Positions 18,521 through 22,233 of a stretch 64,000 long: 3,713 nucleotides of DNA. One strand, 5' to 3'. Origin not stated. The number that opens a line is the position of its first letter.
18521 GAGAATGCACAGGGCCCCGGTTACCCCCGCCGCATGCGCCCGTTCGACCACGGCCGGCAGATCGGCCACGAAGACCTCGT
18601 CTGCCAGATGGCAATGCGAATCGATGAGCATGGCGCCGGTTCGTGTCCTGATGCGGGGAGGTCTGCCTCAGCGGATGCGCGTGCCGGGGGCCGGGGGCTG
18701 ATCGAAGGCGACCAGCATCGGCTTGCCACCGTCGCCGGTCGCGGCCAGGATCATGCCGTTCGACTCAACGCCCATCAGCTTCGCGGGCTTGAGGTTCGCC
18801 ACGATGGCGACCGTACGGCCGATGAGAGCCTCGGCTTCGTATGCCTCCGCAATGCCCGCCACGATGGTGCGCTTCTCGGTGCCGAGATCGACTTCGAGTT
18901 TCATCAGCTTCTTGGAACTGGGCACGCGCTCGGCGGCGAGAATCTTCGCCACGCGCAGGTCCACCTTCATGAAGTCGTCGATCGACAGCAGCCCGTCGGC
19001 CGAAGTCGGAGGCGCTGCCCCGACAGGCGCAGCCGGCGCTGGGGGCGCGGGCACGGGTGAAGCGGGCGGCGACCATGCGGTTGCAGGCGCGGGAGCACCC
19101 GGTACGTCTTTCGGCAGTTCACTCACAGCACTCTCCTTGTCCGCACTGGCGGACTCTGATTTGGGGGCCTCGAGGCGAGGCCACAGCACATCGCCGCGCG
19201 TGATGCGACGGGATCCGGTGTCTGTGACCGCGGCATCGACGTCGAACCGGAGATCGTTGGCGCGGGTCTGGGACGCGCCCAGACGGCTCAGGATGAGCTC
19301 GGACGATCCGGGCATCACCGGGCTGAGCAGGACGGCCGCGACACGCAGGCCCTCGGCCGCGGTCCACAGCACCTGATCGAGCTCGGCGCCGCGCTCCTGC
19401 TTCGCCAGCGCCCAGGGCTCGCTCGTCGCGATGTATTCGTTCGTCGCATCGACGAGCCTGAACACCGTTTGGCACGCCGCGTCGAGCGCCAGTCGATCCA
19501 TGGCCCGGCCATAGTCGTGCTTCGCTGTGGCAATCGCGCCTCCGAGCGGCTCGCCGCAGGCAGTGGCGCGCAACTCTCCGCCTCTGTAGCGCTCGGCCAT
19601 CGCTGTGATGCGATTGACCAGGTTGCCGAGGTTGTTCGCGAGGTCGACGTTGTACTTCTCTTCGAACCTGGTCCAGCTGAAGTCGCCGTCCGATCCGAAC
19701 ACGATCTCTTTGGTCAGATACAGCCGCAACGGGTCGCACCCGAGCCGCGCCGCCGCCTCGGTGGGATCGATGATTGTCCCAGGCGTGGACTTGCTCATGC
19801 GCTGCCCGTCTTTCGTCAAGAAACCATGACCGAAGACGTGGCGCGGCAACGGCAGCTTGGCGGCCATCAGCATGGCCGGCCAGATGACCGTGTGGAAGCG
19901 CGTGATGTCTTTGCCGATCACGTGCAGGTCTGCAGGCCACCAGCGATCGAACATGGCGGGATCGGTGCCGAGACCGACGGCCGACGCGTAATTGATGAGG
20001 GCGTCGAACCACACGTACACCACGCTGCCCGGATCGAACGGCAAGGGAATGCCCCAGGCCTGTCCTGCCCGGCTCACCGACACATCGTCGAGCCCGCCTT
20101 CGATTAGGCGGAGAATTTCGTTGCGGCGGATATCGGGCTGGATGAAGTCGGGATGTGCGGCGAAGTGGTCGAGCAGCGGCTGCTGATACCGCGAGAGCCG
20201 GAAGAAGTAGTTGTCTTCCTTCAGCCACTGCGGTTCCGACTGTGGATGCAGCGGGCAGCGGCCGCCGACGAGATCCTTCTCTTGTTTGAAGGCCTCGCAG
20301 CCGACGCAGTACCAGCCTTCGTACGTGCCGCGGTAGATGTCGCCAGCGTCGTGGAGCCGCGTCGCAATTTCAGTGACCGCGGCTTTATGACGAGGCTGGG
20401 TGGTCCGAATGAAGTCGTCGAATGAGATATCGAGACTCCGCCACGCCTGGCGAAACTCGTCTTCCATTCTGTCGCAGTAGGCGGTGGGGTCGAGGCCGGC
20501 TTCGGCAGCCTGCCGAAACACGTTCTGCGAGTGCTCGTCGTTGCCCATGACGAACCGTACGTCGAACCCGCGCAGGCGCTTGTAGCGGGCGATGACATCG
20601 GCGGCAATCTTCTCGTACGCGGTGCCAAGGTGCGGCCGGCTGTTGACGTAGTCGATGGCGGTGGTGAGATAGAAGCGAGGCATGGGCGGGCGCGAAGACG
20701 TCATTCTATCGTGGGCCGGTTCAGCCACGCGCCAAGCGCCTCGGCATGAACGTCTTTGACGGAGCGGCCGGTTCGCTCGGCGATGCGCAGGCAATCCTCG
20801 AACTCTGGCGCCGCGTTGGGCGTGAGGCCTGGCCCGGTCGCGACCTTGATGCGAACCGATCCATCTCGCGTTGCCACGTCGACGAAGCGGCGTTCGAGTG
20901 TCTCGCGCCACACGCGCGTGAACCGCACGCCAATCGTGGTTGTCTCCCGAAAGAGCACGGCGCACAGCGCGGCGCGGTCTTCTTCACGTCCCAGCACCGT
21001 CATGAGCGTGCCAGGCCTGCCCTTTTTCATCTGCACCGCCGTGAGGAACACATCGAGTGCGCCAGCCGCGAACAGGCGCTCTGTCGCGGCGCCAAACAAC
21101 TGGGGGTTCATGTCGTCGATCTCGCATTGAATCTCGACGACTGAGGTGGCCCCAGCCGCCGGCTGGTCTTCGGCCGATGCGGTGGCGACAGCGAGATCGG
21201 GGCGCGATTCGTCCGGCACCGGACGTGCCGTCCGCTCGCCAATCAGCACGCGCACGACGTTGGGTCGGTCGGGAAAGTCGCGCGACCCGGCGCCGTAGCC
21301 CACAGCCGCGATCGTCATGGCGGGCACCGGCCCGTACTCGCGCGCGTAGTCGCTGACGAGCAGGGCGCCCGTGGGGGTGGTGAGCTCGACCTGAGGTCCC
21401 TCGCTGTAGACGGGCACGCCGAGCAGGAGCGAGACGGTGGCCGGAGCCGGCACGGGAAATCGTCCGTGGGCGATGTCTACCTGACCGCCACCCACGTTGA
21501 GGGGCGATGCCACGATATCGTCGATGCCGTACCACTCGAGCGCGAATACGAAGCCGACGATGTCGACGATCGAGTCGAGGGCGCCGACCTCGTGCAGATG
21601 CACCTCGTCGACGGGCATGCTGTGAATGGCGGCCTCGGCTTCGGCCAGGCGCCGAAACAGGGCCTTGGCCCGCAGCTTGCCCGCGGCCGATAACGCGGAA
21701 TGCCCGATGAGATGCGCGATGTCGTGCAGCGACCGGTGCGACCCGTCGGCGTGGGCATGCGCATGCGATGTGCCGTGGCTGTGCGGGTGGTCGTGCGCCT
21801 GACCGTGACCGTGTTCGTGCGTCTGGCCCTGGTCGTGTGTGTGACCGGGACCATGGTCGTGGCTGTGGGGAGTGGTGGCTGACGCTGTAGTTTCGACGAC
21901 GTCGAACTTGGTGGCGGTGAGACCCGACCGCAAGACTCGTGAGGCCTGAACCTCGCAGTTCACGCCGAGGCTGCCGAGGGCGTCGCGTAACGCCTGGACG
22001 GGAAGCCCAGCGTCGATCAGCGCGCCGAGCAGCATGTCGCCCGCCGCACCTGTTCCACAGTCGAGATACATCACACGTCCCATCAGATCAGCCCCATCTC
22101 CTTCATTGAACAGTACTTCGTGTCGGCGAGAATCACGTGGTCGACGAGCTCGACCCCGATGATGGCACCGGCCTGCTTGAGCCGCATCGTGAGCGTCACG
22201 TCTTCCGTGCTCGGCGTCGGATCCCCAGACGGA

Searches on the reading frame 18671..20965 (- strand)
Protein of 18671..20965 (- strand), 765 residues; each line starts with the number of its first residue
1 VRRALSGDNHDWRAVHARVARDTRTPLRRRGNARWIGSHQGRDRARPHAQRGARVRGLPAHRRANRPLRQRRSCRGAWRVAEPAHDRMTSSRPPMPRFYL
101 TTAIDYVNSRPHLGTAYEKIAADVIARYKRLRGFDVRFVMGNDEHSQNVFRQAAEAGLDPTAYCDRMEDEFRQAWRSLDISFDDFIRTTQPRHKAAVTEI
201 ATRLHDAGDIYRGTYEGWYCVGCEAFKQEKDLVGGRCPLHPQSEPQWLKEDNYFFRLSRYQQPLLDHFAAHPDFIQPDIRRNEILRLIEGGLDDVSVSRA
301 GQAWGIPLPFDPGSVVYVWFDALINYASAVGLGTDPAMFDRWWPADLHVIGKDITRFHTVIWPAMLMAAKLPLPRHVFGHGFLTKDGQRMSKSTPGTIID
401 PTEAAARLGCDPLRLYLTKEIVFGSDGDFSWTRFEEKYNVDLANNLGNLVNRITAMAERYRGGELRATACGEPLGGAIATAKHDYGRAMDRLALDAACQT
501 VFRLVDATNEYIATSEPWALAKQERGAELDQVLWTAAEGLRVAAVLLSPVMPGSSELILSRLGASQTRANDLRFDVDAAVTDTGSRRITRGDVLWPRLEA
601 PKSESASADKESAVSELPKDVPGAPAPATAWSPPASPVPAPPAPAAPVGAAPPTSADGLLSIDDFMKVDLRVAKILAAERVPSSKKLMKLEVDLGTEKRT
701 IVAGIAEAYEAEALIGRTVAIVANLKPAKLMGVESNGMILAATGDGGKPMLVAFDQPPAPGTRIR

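Call 43: search_protein_families(library=pfam, proteins=[window:18671-20965:-], max_evalue=0.0001)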
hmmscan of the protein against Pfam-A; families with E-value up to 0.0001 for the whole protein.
window:18671-20965:- (765 aa): 5 families
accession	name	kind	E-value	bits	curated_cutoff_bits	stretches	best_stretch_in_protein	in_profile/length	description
PF09334.17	tRNA-synt_1g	-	3.6e-101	339.2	20.1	2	243-453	174-390/391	tRNA synthetases class I (M)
PF01588.26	tRNA_bind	-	1.1e-28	99.5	27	1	670-762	1-95/96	Putative tRNA binding domain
PF00133.28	tRNA-synt_1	-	7.7e-26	91.2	22.7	2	87-310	14-245/414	tRNA synthetases class I (I, L, M and V)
PF01406.26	tRNA-synt_1e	-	4.7e-09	36.5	27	1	107-214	19-125/301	tRNA synthetases class I (C) catalytic domain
PF19303.5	Anticodon_3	-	3.5e-06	27.4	23.5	1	477-580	17-116/152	Anticodon binding domain of methionyl tRNA ligase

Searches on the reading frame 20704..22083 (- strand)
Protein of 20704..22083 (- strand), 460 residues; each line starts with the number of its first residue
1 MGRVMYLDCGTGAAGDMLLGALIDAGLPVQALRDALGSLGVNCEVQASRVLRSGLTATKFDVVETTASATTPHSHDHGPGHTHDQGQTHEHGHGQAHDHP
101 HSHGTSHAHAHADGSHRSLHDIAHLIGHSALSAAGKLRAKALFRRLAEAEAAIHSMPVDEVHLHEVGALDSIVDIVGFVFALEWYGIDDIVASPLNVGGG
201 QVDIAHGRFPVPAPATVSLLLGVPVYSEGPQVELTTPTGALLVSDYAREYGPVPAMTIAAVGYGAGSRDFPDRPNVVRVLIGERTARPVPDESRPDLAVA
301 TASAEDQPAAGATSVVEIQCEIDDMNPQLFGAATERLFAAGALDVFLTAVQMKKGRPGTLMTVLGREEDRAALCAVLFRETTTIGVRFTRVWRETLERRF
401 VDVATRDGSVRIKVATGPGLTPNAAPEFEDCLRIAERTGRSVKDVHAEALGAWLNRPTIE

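Call 42: search_protein_families(library=pfam, proteins=[window:20704-22083:-], max_evalue=0.0001)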
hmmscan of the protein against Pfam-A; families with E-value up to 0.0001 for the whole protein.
window:20704-22083:- (460 aa): 1 family
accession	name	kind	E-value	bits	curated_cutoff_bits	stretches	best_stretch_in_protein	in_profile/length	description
PF01969.22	Ni_insertion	-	7.6e-133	443.7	22.1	1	5-446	1-375/375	Nickel insertion protein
